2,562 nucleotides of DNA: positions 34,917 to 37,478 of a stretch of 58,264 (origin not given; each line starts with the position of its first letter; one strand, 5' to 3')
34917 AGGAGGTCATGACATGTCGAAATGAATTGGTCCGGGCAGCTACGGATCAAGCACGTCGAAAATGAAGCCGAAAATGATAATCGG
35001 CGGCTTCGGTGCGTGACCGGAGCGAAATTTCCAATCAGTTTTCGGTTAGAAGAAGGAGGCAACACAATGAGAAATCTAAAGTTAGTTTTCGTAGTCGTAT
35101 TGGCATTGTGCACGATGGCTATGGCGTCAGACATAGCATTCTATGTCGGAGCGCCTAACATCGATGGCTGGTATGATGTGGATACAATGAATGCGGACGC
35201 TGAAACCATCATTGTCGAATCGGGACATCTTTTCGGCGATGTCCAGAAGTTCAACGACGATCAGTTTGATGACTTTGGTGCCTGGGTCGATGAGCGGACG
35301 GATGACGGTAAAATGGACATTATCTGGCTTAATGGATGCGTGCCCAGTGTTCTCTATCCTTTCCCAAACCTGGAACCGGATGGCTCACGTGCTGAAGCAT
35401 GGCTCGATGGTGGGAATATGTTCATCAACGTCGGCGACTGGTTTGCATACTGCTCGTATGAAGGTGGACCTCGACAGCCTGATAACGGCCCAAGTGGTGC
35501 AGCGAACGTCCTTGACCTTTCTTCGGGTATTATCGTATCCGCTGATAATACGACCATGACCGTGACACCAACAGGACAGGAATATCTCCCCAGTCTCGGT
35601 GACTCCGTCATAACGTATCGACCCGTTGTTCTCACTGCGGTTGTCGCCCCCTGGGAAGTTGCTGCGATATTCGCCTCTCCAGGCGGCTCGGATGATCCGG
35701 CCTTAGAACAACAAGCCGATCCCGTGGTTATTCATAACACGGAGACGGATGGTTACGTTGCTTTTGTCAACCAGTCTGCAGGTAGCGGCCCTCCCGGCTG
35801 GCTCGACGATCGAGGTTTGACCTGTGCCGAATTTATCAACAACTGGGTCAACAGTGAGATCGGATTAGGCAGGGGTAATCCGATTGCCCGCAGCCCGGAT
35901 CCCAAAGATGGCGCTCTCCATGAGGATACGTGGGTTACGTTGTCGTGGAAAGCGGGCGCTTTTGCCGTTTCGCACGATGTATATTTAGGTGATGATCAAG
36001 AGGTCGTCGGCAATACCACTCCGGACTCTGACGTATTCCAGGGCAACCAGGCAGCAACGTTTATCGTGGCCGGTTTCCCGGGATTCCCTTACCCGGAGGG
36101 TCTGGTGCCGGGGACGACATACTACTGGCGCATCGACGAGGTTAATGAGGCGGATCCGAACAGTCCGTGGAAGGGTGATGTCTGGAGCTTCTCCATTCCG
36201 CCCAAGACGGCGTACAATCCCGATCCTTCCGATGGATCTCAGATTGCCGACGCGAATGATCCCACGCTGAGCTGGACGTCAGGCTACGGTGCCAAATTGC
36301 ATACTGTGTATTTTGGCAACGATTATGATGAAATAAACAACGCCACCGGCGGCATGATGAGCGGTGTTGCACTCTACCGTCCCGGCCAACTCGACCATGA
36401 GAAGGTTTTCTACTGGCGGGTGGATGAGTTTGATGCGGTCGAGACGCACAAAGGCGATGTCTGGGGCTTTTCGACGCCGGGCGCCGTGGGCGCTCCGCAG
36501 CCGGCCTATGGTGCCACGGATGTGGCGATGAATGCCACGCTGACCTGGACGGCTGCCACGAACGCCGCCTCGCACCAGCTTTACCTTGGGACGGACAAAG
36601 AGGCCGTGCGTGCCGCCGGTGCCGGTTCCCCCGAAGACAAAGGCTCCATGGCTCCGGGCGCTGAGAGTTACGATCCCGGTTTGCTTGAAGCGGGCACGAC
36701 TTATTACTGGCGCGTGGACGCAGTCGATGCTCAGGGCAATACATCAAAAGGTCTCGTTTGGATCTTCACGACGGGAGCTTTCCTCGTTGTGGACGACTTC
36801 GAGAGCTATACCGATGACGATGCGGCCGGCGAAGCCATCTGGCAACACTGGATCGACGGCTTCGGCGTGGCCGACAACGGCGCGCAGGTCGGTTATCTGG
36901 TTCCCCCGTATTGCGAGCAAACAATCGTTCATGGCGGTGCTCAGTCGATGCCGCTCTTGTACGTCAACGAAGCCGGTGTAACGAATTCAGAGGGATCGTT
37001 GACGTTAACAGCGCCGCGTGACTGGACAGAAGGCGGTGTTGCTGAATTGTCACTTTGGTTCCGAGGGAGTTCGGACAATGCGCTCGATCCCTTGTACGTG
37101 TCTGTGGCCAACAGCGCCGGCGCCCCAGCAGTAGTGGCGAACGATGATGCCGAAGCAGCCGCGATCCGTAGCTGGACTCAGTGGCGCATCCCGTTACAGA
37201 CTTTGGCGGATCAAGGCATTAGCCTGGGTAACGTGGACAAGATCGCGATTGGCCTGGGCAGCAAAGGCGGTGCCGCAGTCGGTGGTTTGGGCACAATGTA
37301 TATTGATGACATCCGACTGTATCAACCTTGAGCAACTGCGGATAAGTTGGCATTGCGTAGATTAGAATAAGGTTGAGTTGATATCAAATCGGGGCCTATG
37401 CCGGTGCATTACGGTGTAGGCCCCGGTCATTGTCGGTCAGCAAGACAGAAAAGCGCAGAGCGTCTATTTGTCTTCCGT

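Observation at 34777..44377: Tandem array of four exported paralogues with a constant stalk and C-terminal module but exchanged N-terminal heads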

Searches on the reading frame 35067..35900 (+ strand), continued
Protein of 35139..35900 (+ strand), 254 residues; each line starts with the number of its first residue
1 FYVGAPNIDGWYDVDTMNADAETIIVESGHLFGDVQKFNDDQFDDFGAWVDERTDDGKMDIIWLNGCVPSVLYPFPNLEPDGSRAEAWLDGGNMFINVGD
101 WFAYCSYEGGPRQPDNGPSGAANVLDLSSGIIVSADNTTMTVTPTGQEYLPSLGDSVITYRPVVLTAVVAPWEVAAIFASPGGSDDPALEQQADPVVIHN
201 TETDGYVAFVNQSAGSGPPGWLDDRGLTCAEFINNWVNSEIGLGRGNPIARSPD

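Call 64: find_encoding_contigs(protein=P0169, flank=6000, max_places=2)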
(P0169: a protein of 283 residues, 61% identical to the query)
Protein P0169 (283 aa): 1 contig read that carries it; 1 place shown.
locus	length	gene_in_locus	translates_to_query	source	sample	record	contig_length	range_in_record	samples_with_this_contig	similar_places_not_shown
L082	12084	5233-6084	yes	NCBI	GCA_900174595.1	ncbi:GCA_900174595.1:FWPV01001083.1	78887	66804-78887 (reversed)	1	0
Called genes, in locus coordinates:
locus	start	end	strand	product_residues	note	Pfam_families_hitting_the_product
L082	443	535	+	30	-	-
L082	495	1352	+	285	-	PF00722:Glyco_hydro_16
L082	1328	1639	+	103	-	PF13385:Laminin_G_3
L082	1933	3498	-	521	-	PF00150:Cellulase, PF02449:Glyco_hydro_42 (faint), PF18564:Glyco_hydro_5_C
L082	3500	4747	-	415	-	-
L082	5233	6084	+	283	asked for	PF27344:MJECL34 (faint)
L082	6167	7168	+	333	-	PF00294:PfkB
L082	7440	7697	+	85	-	PF09723:Zn_ribbon_8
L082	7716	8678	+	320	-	PF01545:Cation_efflux, PF16916:ZT_dimer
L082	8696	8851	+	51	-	-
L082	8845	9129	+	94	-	-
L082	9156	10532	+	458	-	PF00496:SBP_bac_5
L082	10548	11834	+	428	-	PF00795:CN_hydrolase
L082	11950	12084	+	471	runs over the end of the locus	PF00884:Sulfatase, PF01663:Phosphodiest (faint), PF16347:SGSH_C (weak)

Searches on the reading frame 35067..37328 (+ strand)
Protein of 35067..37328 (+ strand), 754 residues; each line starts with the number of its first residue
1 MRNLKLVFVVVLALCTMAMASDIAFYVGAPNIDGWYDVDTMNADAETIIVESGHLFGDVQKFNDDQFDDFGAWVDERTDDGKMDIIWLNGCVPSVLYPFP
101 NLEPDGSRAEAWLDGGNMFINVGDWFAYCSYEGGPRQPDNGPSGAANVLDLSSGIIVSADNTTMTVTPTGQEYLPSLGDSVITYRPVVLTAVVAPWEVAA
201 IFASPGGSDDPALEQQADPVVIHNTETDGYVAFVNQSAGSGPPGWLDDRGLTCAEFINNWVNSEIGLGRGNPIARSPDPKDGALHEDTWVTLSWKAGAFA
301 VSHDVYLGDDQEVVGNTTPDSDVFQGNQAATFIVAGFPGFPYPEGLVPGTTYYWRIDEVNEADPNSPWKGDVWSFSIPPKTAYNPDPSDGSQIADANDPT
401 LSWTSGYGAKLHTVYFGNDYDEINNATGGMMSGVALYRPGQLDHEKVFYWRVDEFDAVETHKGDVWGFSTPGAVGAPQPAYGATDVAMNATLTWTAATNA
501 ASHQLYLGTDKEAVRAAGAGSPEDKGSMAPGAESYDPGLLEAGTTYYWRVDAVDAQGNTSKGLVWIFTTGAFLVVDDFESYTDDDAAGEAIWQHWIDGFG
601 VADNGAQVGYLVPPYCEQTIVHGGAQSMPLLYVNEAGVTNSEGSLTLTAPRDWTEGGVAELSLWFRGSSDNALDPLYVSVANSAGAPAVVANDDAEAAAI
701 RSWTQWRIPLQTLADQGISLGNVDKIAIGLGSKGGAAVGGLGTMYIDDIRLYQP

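Call 3: search_protein_families(library=pfam, proteins=[window:35067-37328:+], max_evalue=1)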
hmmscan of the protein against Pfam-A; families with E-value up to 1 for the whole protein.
window:35067-37328:+ (754 aa): 4 families
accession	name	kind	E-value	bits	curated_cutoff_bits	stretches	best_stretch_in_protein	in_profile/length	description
PF25788.1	Ig_Rha78A_N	-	0.00017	22.2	27.4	1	538-561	69-92/105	Rha78A-like, N-terminal immunoglobulin domain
PF16656.11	Pur_ac_phosph_N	-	0.0005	21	30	1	289-368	14-88/93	Purple acid Phosphatase, N-terminal domain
PF00041.27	fn3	-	0.021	15.5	25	0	532-559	48-75/84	Fibronectin type III domain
PF13205.12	Big_5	-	0.091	13.9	23.6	0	474-569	7-105/105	Bacterial Ig-like domain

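Call 4: search_protein_families(library=ncbifam, proteins=[window:35067-37328:+], max_evalue=1)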
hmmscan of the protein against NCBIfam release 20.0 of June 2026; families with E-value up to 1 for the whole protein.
window:35067-37328:+ (754 aa): 0 families
